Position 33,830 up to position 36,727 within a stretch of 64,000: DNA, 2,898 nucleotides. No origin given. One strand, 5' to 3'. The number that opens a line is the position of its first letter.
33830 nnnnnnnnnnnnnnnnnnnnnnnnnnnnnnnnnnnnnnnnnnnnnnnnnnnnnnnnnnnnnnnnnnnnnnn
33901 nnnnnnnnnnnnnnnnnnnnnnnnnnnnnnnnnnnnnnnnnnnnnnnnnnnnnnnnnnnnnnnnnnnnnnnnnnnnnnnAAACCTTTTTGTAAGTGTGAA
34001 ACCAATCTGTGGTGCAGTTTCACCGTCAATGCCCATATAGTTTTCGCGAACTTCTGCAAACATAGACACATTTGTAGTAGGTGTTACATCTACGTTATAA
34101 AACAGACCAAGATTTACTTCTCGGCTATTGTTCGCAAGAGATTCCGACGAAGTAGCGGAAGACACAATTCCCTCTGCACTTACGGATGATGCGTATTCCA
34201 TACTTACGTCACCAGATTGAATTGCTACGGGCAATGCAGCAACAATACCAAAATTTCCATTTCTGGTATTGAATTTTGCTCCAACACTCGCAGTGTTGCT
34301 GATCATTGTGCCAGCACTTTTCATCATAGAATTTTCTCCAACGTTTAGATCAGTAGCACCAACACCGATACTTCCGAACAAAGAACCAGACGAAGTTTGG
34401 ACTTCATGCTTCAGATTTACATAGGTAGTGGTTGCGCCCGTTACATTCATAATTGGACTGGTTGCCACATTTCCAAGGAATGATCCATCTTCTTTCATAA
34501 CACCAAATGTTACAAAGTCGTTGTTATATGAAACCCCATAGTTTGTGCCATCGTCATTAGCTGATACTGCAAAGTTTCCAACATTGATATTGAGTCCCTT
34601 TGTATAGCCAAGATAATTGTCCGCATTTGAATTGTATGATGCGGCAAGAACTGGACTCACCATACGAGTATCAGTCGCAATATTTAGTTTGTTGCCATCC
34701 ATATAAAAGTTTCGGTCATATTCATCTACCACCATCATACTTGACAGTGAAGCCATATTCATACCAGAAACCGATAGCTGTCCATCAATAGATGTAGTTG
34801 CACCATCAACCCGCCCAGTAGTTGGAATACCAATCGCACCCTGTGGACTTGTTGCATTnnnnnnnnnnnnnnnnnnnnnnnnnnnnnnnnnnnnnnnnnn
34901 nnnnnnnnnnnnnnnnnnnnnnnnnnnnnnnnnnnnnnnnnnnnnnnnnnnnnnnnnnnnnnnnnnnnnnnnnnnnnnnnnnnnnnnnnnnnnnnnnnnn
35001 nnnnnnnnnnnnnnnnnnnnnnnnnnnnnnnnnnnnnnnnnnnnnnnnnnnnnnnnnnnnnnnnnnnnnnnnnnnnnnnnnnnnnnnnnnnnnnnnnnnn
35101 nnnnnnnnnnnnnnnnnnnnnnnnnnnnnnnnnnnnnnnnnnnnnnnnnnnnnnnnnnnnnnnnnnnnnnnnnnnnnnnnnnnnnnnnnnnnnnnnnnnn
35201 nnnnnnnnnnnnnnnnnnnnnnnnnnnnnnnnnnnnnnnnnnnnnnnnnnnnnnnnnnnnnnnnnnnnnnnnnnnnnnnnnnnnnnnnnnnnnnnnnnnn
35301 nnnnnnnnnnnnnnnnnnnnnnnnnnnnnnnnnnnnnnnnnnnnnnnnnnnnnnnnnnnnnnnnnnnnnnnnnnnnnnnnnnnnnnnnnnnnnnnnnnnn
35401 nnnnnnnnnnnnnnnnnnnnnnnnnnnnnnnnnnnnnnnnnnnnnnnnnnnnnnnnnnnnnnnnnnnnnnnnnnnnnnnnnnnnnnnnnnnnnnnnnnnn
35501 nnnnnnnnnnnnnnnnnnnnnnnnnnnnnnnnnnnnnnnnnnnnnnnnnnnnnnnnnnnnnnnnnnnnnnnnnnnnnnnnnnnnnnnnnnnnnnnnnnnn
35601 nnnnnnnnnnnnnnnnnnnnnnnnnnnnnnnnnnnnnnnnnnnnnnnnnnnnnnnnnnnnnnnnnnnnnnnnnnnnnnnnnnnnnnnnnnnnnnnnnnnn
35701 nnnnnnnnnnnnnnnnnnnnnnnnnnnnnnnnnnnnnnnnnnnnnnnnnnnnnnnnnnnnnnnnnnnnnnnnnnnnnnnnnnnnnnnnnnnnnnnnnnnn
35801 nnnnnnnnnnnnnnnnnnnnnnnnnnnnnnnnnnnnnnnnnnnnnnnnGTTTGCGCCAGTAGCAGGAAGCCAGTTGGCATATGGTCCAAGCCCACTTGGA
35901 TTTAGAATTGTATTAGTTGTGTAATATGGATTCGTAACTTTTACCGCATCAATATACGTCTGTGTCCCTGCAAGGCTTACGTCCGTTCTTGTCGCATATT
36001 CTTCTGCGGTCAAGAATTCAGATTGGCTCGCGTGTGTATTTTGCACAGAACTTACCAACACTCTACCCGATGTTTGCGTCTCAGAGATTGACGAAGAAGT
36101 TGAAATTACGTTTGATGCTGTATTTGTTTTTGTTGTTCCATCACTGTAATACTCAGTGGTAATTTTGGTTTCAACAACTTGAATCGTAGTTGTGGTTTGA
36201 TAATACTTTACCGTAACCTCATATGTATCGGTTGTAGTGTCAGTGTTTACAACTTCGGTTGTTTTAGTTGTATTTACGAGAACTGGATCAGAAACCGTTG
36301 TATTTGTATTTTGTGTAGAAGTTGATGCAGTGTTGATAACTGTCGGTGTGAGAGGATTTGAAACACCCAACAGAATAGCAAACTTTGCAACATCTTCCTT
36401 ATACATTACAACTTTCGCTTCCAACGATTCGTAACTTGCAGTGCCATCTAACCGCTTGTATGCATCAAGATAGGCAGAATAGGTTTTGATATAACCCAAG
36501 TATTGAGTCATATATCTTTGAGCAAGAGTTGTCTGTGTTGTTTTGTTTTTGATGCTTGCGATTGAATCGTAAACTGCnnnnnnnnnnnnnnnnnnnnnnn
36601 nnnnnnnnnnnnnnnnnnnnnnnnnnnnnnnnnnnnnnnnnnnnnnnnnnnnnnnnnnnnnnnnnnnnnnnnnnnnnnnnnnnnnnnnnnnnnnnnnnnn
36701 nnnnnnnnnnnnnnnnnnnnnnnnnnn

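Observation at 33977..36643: Phage-encoded subtilase (S8) with an autotransporter-like C-terminal domain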

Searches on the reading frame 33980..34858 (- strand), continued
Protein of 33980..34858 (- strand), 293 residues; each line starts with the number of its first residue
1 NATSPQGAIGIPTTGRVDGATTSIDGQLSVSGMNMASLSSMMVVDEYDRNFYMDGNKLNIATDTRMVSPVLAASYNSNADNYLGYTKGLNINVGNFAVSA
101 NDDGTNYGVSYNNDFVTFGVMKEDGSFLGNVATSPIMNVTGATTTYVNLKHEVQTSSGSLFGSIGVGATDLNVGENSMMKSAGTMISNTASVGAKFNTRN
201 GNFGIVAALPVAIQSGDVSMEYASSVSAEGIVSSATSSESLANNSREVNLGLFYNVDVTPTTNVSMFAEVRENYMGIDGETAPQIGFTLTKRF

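Call 75: search_protein_families(library=pfam, proteins=[P0205, P0212, P0217, P0224, P0229, P0234, P0235, P0236, P0258, P0247], max_evalue=0.01)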
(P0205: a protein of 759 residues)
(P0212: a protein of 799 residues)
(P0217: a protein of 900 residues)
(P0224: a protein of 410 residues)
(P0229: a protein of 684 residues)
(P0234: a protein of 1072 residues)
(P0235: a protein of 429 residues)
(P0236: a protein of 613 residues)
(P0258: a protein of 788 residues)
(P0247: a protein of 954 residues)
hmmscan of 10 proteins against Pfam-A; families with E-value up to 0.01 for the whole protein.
P0205 (759 aa): 1 family
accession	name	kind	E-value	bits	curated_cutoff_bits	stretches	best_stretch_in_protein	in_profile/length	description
PF00082.27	Peptidase_S8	-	7.3e-49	167.1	21.8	1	67-337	1-288/288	Subtilase family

P0212 (799 aa): 2 families
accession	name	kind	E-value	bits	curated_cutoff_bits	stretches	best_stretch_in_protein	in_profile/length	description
PF00082.27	Peptidase_S8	-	2.9e-38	132.3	21.8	1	112-375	1-280/288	Subtilase family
PF04966.18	OprB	-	0.001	19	22.9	1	695-799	271-370/372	Carbohydrate-selective porin, OprB family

P0217 (900 aa): 4 families
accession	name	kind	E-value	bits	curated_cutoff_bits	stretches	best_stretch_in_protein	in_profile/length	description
PF00082.27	Peptidase_S8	-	4.1e-39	135.1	21.8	1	219-506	1-288/288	Subtilase family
PF12796.13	Ank_2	-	1.3e-08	35.7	27.3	1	20-85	27-88/90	Ankyrin repeats (3 copies)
PF00023.36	Ank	-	6.1e-06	26.7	21.1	0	56-86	1-31/33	Ankyrin repeat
PF13606.12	Ank_3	-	0.0062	17.4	22.3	0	23-49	1-27/30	Ankyrin repeat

P0224 (410 aa): 0 families

P0229 (684 aa): 1 family
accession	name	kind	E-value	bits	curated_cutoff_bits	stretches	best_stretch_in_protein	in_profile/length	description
PF00082.27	Peptidase_S8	-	3.7e-44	151.6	21.8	1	56-328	1-288/288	Subtilase family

P0234 (1072 aa): 6 families
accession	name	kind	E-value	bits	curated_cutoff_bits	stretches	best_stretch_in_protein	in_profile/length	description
PF00082.27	Peptidase_S8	-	6.4e-51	173.8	21.8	1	374-656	1-288/288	Subtilase family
PF12796.13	Ank_2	-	4.5e-10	40.4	27.3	1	54-141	4-85/90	Ankyrin repeats (3 copies)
PF13857.12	Ank_5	-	2.6e-09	37.7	27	1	77-124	9-56/56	Ankyrin repeats (many copies)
PF00023.36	Ank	-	6.1e-09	36.1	21.1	1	83-114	1-32/33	Ankyrin repeat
PF04966.18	OprB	-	3.1e-08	33.9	22.9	1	896-1072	218-372/372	Carbohydrate-selective porin, OprB family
PF13637.12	Ank_4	-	6.3e-08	33.2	22.7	1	89-136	2-49/50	Ankyrin repeats (many copies)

P0235 (429 aa): 0 families

P0236 (613 aa): 1 family
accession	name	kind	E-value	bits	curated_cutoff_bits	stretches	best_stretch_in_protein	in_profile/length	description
PF00082.27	Peptidase_S8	-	3.9e-26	92.5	21.8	1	15-192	138-288/288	Subtilase family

P0258 (788 aa): 2 families
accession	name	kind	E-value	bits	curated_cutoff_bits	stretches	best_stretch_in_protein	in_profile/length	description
PF00082.27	Peptidase_S8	-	3.7e-51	174.6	21.8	1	97-362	1-288/288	Subtilase family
PF04966.18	OprB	-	0.0022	17.9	22.9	1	675-788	267-372/372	Carbohydrate-selective porin, OprB family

P0247 (954 aa): 3 families
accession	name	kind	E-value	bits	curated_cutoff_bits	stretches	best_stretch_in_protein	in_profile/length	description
PF04519.19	Bactofilin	-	1.3e-30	105.9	27.9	8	577-664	2-84/98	Polymer-forming cytoskeletal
PF09341.15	Pcc1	-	2.6e-08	34.6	20.9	0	412-412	41-41/75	Transcription factor Pcc1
PF10942.13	DUF2619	-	3.1e-05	24.4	27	0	338-362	14-38/86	Protein of unknown function (DUF2619)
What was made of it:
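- On OprB porin family (PF04966): The remote relative P0234 matches above threshold (33.9 bits against 22.9; call 75).
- Closest known: OprB-family carbohydrate-selective porins. Same: The same region of P0234 matches OprB at 33.9 bits, above the cutoff of 22.9 (call 75).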

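Call 82: find_encoding_contigs(protein=P0234, flank=6000, max_places=2)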
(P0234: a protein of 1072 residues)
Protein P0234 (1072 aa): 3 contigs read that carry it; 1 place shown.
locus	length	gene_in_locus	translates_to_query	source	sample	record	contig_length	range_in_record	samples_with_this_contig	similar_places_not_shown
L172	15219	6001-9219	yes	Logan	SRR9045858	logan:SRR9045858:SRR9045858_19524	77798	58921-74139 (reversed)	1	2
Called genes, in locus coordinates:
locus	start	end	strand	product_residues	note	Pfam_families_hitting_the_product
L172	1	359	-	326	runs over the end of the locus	PF08240:ADH_N, PF00107:ADH_zinc_N, PF13602:ADH_zinc_N_2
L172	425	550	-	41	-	PF00444:Ribosomal_L36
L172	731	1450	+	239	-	-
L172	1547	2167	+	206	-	-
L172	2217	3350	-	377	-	PF21102:DprA_N, PF02481:DNA_processg_A, PF17782:WHD_DprA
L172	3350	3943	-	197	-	PF02660:G3P_acyltransf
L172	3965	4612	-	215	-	PF01144:CoA_trans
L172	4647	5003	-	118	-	PF00542:Ribosomal_L12 (weak)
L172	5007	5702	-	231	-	PF01144:CoA_trans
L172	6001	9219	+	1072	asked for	PF00023:Ank (faint), PF12796:Ank_2, PF13637:Ank_4 (weak), PF13857:Ank_5 (weak), PF00082:Peptidase_S8, PF04966:OprB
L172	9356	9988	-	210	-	PF21948:LplA-B_cat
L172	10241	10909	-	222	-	PF01656:CbiA, PF02374:ArsA_ATPase (faint), PF06564:CBP_BcsQ (faint), PF07015:VirC1 (weak), PF09140:MipZ, PF10609:ParA, PF13614:AAA_31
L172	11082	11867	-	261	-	PF04972:BON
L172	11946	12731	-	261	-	PF05359:DUF748 (weak)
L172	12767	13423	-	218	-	PF00923:TAL_FSA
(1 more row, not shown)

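Call 83: find_encoding_contigs(protein=P0258, flank=6000, max_places=2)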
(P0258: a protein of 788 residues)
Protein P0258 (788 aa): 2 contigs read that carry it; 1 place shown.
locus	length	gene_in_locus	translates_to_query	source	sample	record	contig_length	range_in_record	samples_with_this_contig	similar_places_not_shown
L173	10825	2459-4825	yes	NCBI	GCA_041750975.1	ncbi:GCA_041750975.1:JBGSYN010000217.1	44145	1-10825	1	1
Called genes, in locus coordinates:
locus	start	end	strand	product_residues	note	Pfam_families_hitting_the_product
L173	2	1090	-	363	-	?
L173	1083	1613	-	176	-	PF06776:IalB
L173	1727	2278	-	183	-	PF00588:SpoU_methylase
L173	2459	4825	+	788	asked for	PF00082:Peptidase_S8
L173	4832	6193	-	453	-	PF25919:BSH_CusB (faint), PF25973:BSH_CzcB (faint), PF25984:BSH_YknX (weak), PF25994:HH_AprE, PF26002:Beta-barrel_AprE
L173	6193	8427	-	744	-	PF00664:ABC_membrane, PF00005:ABC_tran, PF02463:SMC_N (faint)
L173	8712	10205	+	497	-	PF02321:OEP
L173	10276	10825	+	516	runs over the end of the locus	PF01676:Metalloenzyme, PF06415:iPGM_N, PF01663:Phosphodiest (weak)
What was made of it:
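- Closest known: OprB-family carbohydrate-selective porins. Different: P0234 and P0258 are cellular (calls 82, 83).
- Remote S8+barrel relatives are clearly cellular (calls 82, 83).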

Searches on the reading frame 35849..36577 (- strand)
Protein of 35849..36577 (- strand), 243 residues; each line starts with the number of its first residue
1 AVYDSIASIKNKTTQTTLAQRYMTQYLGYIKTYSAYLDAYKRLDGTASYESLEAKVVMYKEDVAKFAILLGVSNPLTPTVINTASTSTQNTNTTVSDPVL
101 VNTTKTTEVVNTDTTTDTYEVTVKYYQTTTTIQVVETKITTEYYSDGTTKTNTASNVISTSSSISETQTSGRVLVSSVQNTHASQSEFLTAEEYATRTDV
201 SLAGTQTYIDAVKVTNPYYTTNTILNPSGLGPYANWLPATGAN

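Call 62: search_solved_structures(query=A4, max_evalue=10, show_alignments=1)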
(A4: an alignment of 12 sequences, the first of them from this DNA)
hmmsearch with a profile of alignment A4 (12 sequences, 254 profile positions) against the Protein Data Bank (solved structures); distinct sequences matched with E-value up to 10: 3.
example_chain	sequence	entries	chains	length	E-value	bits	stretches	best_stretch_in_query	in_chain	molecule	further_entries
5jnb_E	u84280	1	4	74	0.37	13.4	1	42-105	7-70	RNP (RRM RNA binding domain) containing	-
1eww_A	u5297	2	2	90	0.45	13.1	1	108-155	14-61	ANTIFREEZE PROTEIN | thermal hysteresis protein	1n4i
1l0s_A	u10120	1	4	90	0.55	12.8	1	108-155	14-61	thermal hysteresis protein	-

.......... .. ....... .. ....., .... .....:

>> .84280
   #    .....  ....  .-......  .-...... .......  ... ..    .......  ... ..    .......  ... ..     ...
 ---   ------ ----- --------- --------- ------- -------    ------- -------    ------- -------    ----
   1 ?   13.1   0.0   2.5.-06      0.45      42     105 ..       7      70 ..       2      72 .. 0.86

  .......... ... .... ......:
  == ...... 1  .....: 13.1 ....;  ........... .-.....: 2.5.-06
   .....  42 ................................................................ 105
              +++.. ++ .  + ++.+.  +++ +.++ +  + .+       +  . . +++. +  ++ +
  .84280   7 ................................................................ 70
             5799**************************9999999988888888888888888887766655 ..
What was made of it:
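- On Peptidase family S8 (subtilases): The N-terminal profile has no PDB match (call 62).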
